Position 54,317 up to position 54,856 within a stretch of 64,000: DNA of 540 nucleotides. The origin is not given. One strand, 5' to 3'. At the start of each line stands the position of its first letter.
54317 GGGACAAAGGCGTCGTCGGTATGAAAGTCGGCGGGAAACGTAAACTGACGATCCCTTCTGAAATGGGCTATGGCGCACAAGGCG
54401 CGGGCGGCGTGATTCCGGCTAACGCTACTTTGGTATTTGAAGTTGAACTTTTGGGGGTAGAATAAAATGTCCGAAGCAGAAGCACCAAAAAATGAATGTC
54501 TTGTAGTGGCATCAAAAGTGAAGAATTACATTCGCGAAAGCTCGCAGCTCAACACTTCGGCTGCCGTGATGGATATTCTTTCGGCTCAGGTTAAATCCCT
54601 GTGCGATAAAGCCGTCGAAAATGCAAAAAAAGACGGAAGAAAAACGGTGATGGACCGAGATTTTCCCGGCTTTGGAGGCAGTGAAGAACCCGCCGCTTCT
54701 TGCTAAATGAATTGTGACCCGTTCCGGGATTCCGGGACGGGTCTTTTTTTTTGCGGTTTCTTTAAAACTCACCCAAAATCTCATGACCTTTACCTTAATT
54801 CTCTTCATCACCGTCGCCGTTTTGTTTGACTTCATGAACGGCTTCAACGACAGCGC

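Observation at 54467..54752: Histone-fold (HMf-like) protein gene with a strong terminator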

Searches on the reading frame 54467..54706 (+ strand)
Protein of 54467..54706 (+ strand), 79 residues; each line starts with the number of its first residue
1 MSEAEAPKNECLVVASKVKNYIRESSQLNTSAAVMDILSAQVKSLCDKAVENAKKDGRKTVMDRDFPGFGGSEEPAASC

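Call 3: search_protein_families(library=pfam, proteins=[window:54467-54703:+], max_evalue=1)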
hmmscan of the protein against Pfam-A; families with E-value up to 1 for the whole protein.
window:54467-54703:+ (79 aa): 3 families
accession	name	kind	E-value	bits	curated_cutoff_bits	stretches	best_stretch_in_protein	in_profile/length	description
PF00808.29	CBFD_NFYB_HMF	-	0.0027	18.4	21.4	1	34-65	29-60/65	Histone-like transcription factor (CBF/NF-Y) and archaeal histone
PF09123.17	DUF1931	-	0.0044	17.7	21.8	1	31-67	18-54/138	Domain of unknown function (DUF1931)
PF02269.22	TFIID-18kDa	-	0.018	15.5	27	1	29-66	23-60/93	Transcription initiation factor IID, 18kD subunit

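Call 4: search_solved_structures(query=window:54467-54703:+, max_evalue=10, show_alignments=3)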
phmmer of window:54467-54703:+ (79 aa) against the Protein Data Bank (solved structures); distinct sequences matched with E-value up to 10: 9.
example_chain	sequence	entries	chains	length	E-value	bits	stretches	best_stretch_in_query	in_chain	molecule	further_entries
8cmp_A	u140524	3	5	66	1.1e-15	60.6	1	10-66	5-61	CBFD_NFYB_HMF domain-containing protein | Transcription factor CBF/NF-Y/archaeal histone domain-containing protein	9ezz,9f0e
8fvx_A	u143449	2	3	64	1.3e-15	60.4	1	10-66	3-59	CBFD_NFYB_HMF domain-containing protein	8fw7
9f2c_A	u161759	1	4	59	3.1e-06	30.8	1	12-64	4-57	hypothetical protein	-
9qt0_A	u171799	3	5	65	6.2e-05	26.7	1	5-66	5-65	DUF1931 domain-containing protein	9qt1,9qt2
8bdk_A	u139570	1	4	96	0.0071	20.2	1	16-66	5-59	DNA-binding protein HmvA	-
8tm0_A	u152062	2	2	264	0.042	17.7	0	5-36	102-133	NKG2-D type II integral membrane protein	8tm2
9qv5_A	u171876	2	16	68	0.16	15.9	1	16-66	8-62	Archaeal histone A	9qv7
9qv6_A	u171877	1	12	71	0.17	15.8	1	16-66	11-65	Archaeal histone A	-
1f1e_A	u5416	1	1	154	0.42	14.6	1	38-65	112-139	HISTONE FOLD PROTEIN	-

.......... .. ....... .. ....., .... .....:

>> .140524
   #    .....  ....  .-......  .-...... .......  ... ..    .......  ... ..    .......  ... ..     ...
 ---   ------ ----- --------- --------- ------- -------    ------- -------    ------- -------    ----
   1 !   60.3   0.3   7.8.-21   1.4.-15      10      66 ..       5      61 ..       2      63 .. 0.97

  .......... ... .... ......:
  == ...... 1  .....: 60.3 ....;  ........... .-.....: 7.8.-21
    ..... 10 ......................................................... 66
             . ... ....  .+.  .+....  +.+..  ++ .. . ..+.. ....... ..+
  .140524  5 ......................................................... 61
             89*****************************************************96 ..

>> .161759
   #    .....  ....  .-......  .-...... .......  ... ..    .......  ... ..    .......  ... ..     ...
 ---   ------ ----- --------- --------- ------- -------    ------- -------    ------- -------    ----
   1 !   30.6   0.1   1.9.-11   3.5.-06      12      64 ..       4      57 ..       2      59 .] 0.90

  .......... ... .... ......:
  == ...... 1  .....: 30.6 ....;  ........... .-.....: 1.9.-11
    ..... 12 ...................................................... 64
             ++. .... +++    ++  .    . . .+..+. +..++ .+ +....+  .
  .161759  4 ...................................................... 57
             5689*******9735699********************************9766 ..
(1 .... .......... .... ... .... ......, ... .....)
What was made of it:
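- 54467..54706 (+): Histone gene (79 aa). It comprises an acidic N-tail (1-9), a histone fold (10-66: alpha1 15-26, L1, alpha2 33-55, L2 with R58-K59-T60, one-turn alpha3 63-65) and a disordered acidic Gly-rich C-tail (67-79). PDB HBb E 1e-15 (call 4).
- On alpha3-truncated 'bacterial dimer' histones (HBb/Bd0055 type): phmmer to HBb gives E 1.1e-15 / 60.6 bits, against 30.8 bits for HTkC and 26.7 bits for HLp (call 4).
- Sequence: phmmer to HBb chains 8cmp/8fvx gives E 1.1e-15 over residues 10-66 (call 4). PDB matches to HTkC (E 3e-6) and HLp (E 6e-5) exist (call 4).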

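Call 5: search_protein_families(library=ncbifam, proteins=[window:54467-54703:+], max_evalue=10)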
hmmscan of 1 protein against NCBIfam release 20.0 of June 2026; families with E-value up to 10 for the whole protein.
window:54467-54703:+ (79 aa): 1 family
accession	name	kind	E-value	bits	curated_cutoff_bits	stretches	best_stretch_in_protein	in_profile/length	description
NF043032.1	archaea_histone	superfamily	0.00028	21.2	50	1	33-65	24-56/60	histone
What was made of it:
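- On Nucleosomal archaeal histones (HMf/HTk; Pfam CBFD_NFYB_HMF, NCBIfam archaea_histone): NF043032 scores 21.2 against 50 (calls 3, 5).
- The curated Pfam and NCBIfam histone models stay below their cut-offs (calls 3, 5). Pfam and NCBIfam archaeal-histone models score below cut-off (calls 3, 5).
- Tried and rejected: Pfam and NCBIfam gave only sub-threshold histone hits (calls 3, 5).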

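Call 8: find_homologous_proteins(query=window:54467-54703:+, max_evalue=0.001)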
Query window:54467-54703:+ (79 aa): 238 proteins with E <= 0.001 among 238 candidates; the best 120 are listed.
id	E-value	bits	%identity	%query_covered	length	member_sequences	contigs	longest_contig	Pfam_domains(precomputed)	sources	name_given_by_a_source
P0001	2.1e-43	163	100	100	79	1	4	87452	-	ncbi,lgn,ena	-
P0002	6.2e-32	126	82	100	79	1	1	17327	-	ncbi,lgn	ncbi:hypothetical protein WDW86_03365 [Bdellovibrionota bacterium FG-2]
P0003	3.4e-28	115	58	72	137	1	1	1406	-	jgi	jgi:histone H3/H4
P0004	5.7e-22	95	61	72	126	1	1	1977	PF00808.30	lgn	-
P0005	1.7e-21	93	74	84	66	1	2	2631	-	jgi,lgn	jgi:histone H3/H4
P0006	3.3e-21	92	73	78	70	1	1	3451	-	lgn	-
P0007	2.6e-20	90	77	72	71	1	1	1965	-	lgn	-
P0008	5.6e-20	89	69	84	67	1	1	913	-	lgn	-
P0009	6.1e-20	88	71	82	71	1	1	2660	-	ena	-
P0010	7.5e-20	88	73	75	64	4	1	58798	-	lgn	-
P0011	1.0e-19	88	72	81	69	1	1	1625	-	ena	-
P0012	1.3e-19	87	71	84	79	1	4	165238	-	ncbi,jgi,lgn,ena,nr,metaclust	ncbi:MAG: hypothetical protein A2X94_06565 [Bdellovibrionales bacterium GWB1_55_8]|nr:MAG: hypotheti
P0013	1.6e-19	87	77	72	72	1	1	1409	-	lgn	-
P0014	2.0e-19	87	76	73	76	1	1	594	-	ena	-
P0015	2.9e-19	86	70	84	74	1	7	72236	-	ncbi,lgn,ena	-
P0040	3.0e-18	83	68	78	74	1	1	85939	-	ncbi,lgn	ncbi:hypothetical protein WDW37_12265 [Bdellovibrionota bacterium FG-1]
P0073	1.6e-17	81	72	72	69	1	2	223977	-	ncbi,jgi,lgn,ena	jgi:histone H3/H4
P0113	1.2e-16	78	69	73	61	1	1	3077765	-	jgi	jgi:histone H3/H4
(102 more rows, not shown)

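Call 12: find_encoding_contigs(protein=window:54467-54706:+, flank=6000, max_places=6)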
Protein window:54467-54706:+ (79 aa): 5 contigs read that carry it; 2 places shown.
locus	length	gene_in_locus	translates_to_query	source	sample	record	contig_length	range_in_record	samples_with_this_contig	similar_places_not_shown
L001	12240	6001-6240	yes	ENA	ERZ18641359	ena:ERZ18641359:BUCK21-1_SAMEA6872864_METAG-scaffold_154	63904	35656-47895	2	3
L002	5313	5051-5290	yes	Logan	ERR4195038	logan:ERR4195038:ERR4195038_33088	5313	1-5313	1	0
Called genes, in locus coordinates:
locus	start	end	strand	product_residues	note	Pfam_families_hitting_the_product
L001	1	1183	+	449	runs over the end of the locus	-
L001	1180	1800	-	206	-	PF04191:PEMT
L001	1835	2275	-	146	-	PF02472:ExbD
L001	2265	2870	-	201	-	PF01618:MotA_ExbB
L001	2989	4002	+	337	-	PF14238:DUF4340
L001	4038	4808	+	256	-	PF07238:PilZ (faint)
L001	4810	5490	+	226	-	PF00702:Hydrolase, PF12710:HAD (weak), PF13419:HAD_2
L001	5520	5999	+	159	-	PF00254:FKBP_C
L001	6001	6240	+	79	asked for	-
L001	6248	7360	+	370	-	PF01384:PHO4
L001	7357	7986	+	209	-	PF01865:PhoU_div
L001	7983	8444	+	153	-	PF03445:DUF294 (weak), PF01909:NTP_transf_2 (weak), PF18765:Polbeta (weak)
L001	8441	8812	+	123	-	PF05168:HEPN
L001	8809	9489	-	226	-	PF03352:Adenine_glyco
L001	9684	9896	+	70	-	PF04014:MazE_antitoxin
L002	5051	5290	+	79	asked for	-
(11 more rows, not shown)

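Call 20: find_related_loci(query=A2, collection=genome_contigs, flank=4000)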
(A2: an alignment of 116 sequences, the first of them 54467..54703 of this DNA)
Query A2 (79 aa) in genome_contigs; peptide patterns used: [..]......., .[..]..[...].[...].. (x = any residue, [..] = any of these).
599 stretches matched a pattern (row limit reached: there are more); 409 encode a relative of the query (tblastn E <= 1e-3); the best 80 are kept; 80 distinct loci.
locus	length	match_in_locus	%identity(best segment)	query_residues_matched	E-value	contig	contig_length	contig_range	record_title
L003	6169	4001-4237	82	1-79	3e-39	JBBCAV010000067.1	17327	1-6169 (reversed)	Bdellovibrionota bacterium FG-2 24156C00067.1, whole genome shotgun sequence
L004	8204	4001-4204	70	1-69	3e-27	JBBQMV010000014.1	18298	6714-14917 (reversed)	MAG: Bdellovibrionia bacterium isolate Co_metawrap_363 Cmw_363_k141_3405682_length_18298_cov_8.0000, whole genome shotgu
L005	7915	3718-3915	65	1-66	3e-25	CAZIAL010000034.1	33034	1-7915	MAG TPA_asm: uncultured Bacteriovoracaceae bacterium isolate SRP329715_co2_37 genome assembly, contig: NODE_2806_length_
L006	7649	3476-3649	69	10-67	3e-25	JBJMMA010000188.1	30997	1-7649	MAG: Bdellovibrionia bacterium isolate H1_18_all_fractions_metab_8_52_9 k255_5994548, whole genome shotgun sequence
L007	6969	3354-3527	71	10-67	3e-25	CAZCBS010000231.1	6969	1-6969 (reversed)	MAG TPA_asm: uncultured Bacteriovoracaceae bacterium isolate binchicken_co185_82 genome assembly, contig: NODE_21268_len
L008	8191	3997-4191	70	1-66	4e-25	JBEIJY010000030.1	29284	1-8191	MAG: Bdellovibrionales bacterium isolate Sample-103-S77-bin-69 Sample_103_S77-bin_69-k141_1689329, whole genome shotgun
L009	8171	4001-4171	72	10-66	8e-25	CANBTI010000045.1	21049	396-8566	MAG: Bdellovibrionales bacterium isolate JR-MC-C-240519-135 genome assembly, contig: JR-MC-C-240519-C2009, whole genome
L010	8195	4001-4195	68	1-66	9e-25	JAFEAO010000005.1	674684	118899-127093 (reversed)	MAG: Bdellovibrionales bacterium isolate SZAS-1 PROT-KAN-3__5__length-674684, whole genome shotgun sequence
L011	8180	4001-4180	70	10-69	2e-24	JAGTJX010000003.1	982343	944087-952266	MAG: Lysobacteraceae bacterium isolate WA131c WA131_m101, whole genome shotgun sequence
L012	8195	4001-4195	64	1-66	2e-24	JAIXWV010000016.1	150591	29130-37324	MAG: Proteobacteria bacterium isolate D4_MAG_00031 pond_D4_MAG_00031_000000000039, whole genome shotgun sequence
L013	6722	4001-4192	66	3-66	3e-24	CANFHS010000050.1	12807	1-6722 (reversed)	MAG: Bacteriovoracaceae bacterium isolate Jr-14may18-18 genome assembly, contig: Jr-14may18-C7778, whole genome shotgun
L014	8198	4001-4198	64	1-66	2e-24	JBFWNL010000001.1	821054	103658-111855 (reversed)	MAG: Bacteriovoracia bacterium isolate CA_2019_TPBF_111 NODE_51_length_821054_cov_8.165805_TPBF, whole genome shotgun se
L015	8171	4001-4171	72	10-66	3e-24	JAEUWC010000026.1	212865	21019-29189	MAG: Bdellovibrionales bacterium isolate new MAG-397 k141_1969797, whole genome shotgun sequence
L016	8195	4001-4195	68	1-66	4e-24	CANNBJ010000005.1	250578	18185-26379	MAG: Bdellovibrionales bacterium isolate ZE-Jul18-80 genome assembly, contig: ZE-Jul18-C14, whole genome shotgun sequenc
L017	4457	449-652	65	1-69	5e-24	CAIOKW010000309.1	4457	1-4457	MAG: Oligoflexia bacterium isolate Umea_bin-07902 genome assembly, contig: bin-07902:309/351, whole genome shotgun seque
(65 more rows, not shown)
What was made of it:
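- Taxonomy: homologues are overwhelmingly Bdellovibrionota (calls 8, 20).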

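Call 23: predict_structure(alignment_id=A2)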
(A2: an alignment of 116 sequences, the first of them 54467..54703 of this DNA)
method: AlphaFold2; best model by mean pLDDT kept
length: 79 residues; sequences in the alignment: 116
mean_pLDDT: 83.6   pTM: 0.64
mean pLDDT of the five models: 83.6, 82.6, 82.0, 81.7, 80.6
residues with pLDDT >= 90: 54; 70-90: 5; 50-70: 12; < 50: 8
segments of 3 or more residues with pLDDT < 50: 1-3, 70-73
pLDDT, mean of each block of 10 residues (from residue 1): 58 94 96 93 95 97 83 50
secondary structure, 60 per line:
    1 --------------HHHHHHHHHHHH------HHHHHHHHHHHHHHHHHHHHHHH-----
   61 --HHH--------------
elements in order: H15-26 H33-55
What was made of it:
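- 54467..54706 (+): AF2 model pLDDT 83.6, above 90 across the fold and about 50 in the tail (call 23).
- On alpha3-truncated 'bacterial dimer' histones (HBb/Bd0055 type): In the AF2 model the fold has pLDDT above 90 (call 23). DSSP places a helix at residues 63-65 only, followed by Pro67-Gly68 (call 23).
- On Nucleosomal archaeal histones (HMf/HTk; Pfam CBFD_NFYB_HMF, NCBIfam archaea_histone): alpha3 is a single turn (call 23).
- Structure: the AF2 model has helices 15-26 and 33-55 and a single turn 63-65 (call 23). The tails are short and predicted disordered (call 23).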

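Call 27: fold_search(model_id=the predicted structure, library=pdb)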
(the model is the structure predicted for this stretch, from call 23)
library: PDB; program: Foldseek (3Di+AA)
matches with E <= 10: 1043; with E <= 0.001: 5
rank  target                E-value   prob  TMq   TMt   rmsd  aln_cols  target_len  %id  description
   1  9ezz_A                5.4e-06  1.00  0.71  0.92   0.5        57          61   60  Bacterial histone protein HBb from Bdellovibrio bacteriovorus bound to DNA (released 2024-06-26)
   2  9f0e_A                5.8e-06  1.00  0.71  0.94   0.5        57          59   60  Bacterial histone protein HBb from Bdellovibrio bacteriovorus bound to DNA (released 2024-06-26)
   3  9ezz_B                7.7e-06  1.00  0.71  0.90   0.5        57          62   60  Bacterial histone protein HBb from Bdellovibrio bacteriovorus bound to DNA (released 2024-06-26)
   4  8fvx                  1.6e-05  1.00  0.71  0.88   0.6        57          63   60  Histone from Bdellovibrio bacteriovorus (released 2023-08-30)
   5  8cmp                  2.9e-05  1.00  0.68  0.92   0.5        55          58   60  DNA-binding bacterial histone protein HBB from Bdellovibrio bacteriovorus (released 2024-03-06)
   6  9f2c_A                1.1e-03  1.00  0.66  0.87   1.2        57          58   35  Archaeal histone protein HTkC from Thermococcus kodakarensis (released 2024-10-02)
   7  9qt1_A                1.3e-03  1.00  0.66  0.90   1.1        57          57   37  Bacterial histone HLp from Leptospira perolatii bound to DNA (released 2025-12-24)
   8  9qt0_A                1.7e-03  1.00  0.64  0.87   1.4        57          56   38  DNA-binding bacterial histone HLp from Leptospira perolatii (released 2025-12-24)
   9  9f2c_B                2.8e-03  1.00  0.64  0.86   1.1        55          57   36  Archaeal histone protein HTkC from Thermococcus kodakarensis (released 2024-10-02)
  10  9qv6_A                4.3e-02  1.00  0.56  0.62   2.4        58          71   33  Asgard HHoB hypernucleosome in the closed state (released 2025-10-29)
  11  8xjv_N                4.3e-02  0.96  0.48  0.38   8.3        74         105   16  Structural basis for the linker histone H5-nucleosome binding and chromatin compaction (released 2024-09-11)
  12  8jcd_H                4.6e-02  0.99  0.47  0.42   2.7        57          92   18  Human H2BFWTH100R nucleosome with 601 DNA (released 2024-05-15)
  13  1ku5_A                5.3e-02  0.99  0.51  0.59   2.9        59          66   27  Crystal Structure of recombinant histone HPhA from hyperthermophilic archaeon Pyrococcus horikoshii OT3 (released 2003-08-26)
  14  2cv5_H                5.3e-02  0.99  0.48  0.42   2.6        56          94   18  Crystal structure of human nucleosome core particle (released 2005-06-28)
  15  8kd7_V                6.5e-02  0.99  0.50  0.44   2.5        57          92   19  Rpd3S in complex with nucleosome with H3K36MLA modification and 167bp DNA (released 2023-09-13)
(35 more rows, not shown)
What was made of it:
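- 54467..54706 (+): Foldseek to 9ezz_A: rmsd 0.5 Å over 57 residues (call 27).
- On alpha3-truncated 'bacterial dimer' histones (HBb/Bd0055 type): Foldseek to HBb chains gives rmsd 0.5-0.6 Å and TM 0.88-0.94 normalised to target (call 27).
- The top five Foldseek PDB hits are all HBb, with rmsd 0.5-0.6 Å over 55-57 residues and target-normalised TM 0.88-0.94 (call 27). There are weak matches to Asgard HHoB and HmvA (calls 4, 27).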

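Call 28: find_encoding_contigs(protein=P0113, flank=4000, max_places=3)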
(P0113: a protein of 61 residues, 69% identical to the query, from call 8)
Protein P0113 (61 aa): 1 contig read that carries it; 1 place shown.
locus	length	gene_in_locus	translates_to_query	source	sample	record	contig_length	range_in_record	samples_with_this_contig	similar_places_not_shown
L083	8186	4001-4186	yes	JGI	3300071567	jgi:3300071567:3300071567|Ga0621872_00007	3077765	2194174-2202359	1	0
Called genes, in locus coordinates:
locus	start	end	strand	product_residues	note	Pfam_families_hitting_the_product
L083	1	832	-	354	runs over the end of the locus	PF01761:DHQ_synthase, PF24621:DHQS_C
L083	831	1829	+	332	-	-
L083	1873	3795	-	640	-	PF02784:Orn_Arg_deC_N, PF17810:Arg_decarb_HB, PF17944:Arg_decarbox_C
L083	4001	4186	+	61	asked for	-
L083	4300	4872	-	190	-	PF08712:Nfu_N, PF01106:NifU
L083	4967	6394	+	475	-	PF00675:Peptidase_M16, PF05193:Peptidase_M16_C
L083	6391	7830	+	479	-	PF00675:Peptidase_M16, PF05193:Peptidase_M16_C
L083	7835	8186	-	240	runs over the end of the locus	PF02230:Abhydrolase_2, PF00561:Abhydrolase_1 (faint)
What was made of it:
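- Tried and rejected: A 3.1-Mb genome with a 61-aa homologue shows a stand-alone gene (call 28).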

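Call 33: search_solved_structures(query=A2, max_evalue=0.01)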
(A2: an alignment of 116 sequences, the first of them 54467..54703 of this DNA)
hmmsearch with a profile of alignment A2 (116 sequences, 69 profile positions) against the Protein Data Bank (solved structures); distinct sequences matched with E-value up to 0.01: 7.
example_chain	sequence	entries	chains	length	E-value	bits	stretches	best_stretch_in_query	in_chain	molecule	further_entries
8cmp_A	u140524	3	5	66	2.8e-24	88.4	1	11-68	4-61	CBFD_NFYB_HMF domain-containing protein | Transcription factor CBF/NF-Y/archaeal histone domain-containing protein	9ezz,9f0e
8fvx_A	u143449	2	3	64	7e-24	87.1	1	11-68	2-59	CBFD_NFYB_HMF domain-containing protein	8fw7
9qt0_A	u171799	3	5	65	7.8e-11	45.3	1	6-68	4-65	DUF1931 domain-containing protein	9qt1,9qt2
9f2c_A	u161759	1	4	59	1.6e-09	41.1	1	14-66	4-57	hypothetical protein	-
8bdk_A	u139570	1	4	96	2e-05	28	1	20-68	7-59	DNA-binding protein HmvA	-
9qv6_A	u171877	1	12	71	0.0027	21.1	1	19-68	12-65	Archaeal histone A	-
9qv5_A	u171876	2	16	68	0.0027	21.1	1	19-68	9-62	Archaeal histone A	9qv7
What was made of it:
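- On alpha3-truncated 'bacterial dimer' histones (HBb/Bd0055 type): The profile gives 2.8e-24 against 7.8e-11 (call 33).
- Checked: The histone resemblance is far beyond chance: phmmer to PDB HBb/Bd0055 gives E 1.1e-15 (call 4), and a family profile gives 2.8e-24 (call 33).
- The family profile gives 2.8e-24, against 7.8e-11 for HLp and 1.6e-9 for HTkC (call 33). The match to HBb is 30 bits stronger (calls 4, 33).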

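Call 34: search_protein_families(library=pfam, alignment_id=A2, max_evalue=0.01)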
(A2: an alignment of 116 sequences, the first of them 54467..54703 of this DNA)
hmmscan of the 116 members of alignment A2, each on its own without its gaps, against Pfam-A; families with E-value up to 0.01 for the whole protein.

A. member 1, window:54467-54703:+ (79 aa): 2 families
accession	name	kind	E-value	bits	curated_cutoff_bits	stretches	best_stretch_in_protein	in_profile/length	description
PF00808.29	CBFD_NFYB_HMF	-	0.0027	18.4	21.4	1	34-65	29-60/65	Histone-like transcription factor (CBF/NF-Y) and archaeal histone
PF09123.17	DUF1931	-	0.0044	17.7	21.8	1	31-67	18-54/138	Domain of unknown function (DUF1931)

B. families by the number of members that match (of 116 scanned): 4 families
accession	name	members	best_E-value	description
PF00808.29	CBFD_NFYB_HMF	96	6.1e-05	Histone-like transcription factor (CBF/NF-Y) and archaeal histone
PF09123.17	DUF1931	27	0.00056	Domain of unknown function (DUF1931)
PF02269.22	TFIID-18kDa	4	0.0019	Transcription initiation factor IID, 18kD subunit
PF04196.17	Bunya_RdRp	1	0.0057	Bunyavirus RNA dependent RNA polymerase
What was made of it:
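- On Nucleosomal archaeal histones (HMf/HTk; Pfam CBFD_NFYB_HMF, NCBIfam archaea_histone): 96 of 116 family members hit PF00808 at E<0.01, best 6e-5 (call 34).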

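Call 51: search_protein_representatives(protein=window:54467-54703:+)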
Query: 79 residues. Proteins with E-value up to 0.001 (for the whole library): 557; up to 1e-10: 181; up to 1e-30: 2. The best 150 are listed.
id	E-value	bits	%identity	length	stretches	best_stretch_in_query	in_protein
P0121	3.4e-37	141.3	58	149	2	2-67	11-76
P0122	5.4e-31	121.7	52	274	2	3-68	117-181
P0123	2.7e-28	113.2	55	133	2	8-66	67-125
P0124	4.1e-25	103.2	47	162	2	7-67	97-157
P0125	5.6e-24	99.6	52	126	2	9-67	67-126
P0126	9.8e-24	98.8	46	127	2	5-66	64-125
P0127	3.2e-23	97.2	49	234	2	4-68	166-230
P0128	5.1e-23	96.5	47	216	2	9-66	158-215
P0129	3.1e-22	94.0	48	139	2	8-70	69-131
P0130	1.9e-21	91.6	49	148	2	7-67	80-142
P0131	2.3e-21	91.3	47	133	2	8-70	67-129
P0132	2.4e-21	91.3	43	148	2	5-68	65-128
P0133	7.8e-21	89.6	46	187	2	7-66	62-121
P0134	2.5e-20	88.0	44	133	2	9-67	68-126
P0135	2.9e-20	87.8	46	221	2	8-69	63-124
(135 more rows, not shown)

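Call 52: predict_structure(alignment_id=A3)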
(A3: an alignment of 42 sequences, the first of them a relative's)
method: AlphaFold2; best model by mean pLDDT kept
length: 137 residues; sequences in the alignment: 42
mean_pLDDT: 82.2   pTM: 0.72
mean pLDDT of the five models: 82.2, 80.1, 79.5, 70.2, 56.8
residues with pLDDT >= 90: 37; 70-90: 77; 50-70: 11; < 50: 12
segments of 3 or more residues with pLDDT < 50: 5-14
pLDDT, mean of each block of 10 residues (from residue 1): 46 63 89 89 89 89 89 69 83 88 86 90 93 91
secondary structure, 60 per line:
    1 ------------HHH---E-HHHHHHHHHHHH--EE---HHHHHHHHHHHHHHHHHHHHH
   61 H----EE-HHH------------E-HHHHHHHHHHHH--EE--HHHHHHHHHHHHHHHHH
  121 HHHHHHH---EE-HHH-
elements in order: H21-32 H40-61 H86-97 H104-127
